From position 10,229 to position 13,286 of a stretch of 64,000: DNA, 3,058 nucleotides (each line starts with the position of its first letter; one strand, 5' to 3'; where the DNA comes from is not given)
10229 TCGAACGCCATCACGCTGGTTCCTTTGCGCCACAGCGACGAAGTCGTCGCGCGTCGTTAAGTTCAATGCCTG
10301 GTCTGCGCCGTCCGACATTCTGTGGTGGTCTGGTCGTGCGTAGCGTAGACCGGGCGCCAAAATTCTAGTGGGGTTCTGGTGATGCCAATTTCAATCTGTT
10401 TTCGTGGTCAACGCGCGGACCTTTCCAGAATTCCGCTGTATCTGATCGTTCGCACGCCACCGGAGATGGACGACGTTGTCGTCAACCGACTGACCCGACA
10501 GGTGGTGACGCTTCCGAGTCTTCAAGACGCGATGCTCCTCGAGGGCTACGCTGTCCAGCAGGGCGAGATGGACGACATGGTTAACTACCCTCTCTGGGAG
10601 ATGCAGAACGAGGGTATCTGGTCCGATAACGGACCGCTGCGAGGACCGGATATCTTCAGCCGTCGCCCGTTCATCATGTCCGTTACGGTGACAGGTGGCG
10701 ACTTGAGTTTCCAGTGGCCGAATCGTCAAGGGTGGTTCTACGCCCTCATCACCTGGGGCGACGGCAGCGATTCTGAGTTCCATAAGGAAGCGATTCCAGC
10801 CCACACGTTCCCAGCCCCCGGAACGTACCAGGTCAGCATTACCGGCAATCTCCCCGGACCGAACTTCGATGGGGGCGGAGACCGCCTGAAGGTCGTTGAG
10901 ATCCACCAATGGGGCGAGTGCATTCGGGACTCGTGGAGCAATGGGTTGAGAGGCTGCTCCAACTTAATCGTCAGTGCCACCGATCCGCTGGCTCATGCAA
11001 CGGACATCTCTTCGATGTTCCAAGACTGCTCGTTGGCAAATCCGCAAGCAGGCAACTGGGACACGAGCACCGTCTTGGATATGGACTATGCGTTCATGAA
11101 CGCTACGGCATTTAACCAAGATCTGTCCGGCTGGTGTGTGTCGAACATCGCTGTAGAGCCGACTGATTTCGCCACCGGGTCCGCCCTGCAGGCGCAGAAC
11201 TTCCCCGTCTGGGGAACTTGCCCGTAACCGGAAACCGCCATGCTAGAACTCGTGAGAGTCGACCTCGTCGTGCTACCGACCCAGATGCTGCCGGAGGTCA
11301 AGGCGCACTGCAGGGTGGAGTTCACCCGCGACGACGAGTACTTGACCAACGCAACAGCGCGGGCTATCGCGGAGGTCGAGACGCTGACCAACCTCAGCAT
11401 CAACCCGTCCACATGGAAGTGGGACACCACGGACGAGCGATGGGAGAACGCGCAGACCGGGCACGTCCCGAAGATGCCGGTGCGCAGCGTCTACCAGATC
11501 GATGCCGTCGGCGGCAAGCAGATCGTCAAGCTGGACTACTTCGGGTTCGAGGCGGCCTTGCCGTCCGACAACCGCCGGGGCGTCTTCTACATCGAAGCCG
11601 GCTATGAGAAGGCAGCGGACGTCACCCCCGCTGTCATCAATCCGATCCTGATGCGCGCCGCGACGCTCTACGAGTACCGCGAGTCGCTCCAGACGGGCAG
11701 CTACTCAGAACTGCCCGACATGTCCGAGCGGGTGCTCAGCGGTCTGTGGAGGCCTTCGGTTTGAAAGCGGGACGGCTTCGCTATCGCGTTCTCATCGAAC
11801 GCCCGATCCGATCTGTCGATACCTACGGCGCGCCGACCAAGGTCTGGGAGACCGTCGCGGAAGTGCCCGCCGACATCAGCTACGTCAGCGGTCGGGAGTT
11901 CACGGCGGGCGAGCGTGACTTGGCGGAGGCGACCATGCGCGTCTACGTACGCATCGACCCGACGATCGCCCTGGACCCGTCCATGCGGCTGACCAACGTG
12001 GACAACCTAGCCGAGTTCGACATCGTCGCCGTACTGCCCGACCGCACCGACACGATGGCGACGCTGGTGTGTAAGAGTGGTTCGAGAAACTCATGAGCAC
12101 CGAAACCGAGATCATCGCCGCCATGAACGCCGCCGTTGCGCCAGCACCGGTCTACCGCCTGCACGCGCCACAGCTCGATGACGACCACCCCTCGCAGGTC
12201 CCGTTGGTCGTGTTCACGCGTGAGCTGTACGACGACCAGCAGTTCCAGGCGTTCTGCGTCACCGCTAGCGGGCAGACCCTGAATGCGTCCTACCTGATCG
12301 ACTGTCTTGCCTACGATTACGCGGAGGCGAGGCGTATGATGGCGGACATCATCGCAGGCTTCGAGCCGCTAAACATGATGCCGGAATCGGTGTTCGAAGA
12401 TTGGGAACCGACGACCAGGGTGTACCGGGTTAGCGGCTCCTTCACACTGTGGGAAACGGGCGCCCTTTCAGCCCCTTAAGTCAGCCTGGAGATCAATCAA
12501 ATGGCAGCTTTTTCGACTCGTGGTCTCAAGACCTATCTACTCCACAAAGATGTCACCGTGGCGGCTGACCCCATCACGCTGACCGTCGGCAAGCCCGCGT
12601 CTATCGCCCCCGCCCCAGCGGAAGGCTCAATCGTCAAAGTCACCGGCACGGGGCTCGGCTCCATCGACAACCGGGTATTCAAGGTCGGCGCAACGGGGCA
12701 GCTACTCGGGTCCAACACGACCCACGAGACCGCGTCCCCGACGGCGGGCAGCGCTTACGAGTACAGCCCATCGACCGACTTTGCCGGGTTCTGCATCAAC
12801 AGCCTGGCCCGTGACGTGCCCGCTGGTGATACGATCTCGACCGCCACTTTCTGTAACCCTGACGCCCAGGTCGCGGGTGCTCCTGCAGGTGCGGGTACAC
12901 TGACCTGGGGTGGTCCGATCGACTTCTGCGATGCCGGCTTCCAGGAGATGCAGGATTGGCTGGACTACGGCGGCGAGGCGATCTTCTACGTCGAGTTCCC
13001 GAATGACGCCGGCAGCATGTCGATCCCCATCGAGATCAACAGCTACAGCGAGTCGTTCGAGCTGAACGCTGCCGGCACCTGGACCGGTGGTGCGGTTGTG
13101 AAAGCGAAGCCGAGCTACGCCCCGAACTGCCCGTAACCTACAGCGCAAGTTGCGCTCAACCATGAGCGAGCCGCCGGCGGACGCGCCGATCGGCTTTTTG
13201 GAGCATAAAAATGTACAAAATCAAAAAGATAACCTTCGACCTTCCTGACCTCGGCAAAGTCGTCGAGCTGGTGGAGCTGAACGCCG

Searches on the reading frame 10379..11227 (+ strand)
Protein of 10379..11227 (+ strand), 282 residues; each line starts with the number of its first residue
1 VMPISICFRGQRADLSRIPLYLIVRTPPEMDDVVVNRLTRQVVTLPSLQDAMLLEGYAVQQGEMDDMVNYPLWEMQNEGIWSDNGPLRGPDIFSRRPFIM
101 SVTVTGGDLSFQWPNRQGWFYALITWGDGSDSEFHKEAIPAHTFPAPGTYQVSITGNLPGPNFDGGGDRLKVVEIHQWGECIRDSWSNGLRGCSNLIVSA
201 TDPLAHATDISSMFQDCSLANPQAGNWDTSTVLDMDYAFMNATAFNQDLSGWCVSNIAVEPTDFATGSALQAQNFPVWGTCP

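Call 4: search_protein_families(library=pfam, proteins=[window:10379-11227:+], max_evalue=0.01)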
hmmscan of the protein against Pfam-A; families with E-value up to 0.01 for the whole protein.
window:10379-11227:+ (282 aa): 3 families
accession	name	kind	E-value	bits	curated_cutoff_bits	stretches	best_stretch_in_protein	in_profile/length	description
PF03382.20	DUF285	-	1e-12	48.3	25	1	206-260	24-78/120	Mycoplasma protein of unknown function, DUF285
PF00801.26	PKD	-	0.00047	20.5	23.5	1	105-157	26-66/80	PKD domain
PF18911.6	PKD_4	-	0.0037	17.7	27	1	126-155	41-67/85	PKD domain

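Call 5: search_protein_families(library=phrogs, proteins=[window:10379-11227:+], max_evalue=0.001)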
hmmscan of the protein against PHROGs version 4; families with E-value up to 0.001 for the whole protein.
window:10379-11227:+ (282 aa): 4 families
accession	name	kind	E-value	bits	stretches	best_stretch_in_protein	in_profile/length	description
phrog_3649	-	unknown function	2e-12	47.8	1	205-282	290-375/375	-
phrog_35701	-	unknown function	2.7e-12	47.5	1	213-282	1-78/78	-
phrog_17273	-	unknown function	4e-10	38.6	1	204-259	1589-1644/1713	-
phrog_22899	-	unknown function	2.5e-07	29.4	1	210-264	189-243/1857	-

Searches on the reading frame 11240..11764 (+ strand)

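Call 63: search_protein_families(library=phrogs, proteins=[window:11240-11764:+], max_evalue=0.001)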
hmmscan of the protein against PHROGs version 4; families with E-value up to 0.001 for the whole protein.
window:11240-11764:+ (174 aa): 3 families
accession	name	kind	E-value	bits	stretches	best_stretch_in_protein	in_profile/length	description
phrog_27043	-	unknown function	6.7e-12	46.4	1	2-94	3-92/121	-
phrog_40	-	connector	4.4e-10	40.3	1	17-166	44-127/201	head-tail adaptor Ad1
phrog_442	-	connector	1.5e-08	35.3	1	19-166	92-257/270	head-tail adaptor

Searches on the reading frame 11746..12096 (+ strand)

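Call 63: search_protein_families(library=phrogs, proteins=[window:11746-12096:+], max_evalue=0.001)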
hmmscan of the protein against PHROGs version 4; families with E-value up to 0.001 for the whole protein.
window:11746-12096:+ (116 aa): 2 families
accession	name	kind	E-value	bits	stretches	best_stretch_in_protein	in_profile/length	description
phrog_25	-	connector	2.1e-19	71.6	1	7-114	37-141/286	head closure Hc1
phrog_10356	-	head and packaging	2.7e-07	30.1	1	6-97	3-90/852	virion structural protein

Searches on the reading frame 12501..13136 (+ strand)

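Call 14: search_protein_families(library=phrogs, proteins=[window:12501-13136:+], max_evalue=0.00001)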
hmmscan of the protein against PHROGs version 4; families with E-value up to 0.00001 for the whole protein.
window:12501-13136:+ (211 aa): 1 family
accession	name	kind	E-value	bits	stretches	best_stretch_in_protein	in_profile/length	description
phrog_584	-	tail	1.7e-07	32.2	1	22-188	29-194/218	major tail protein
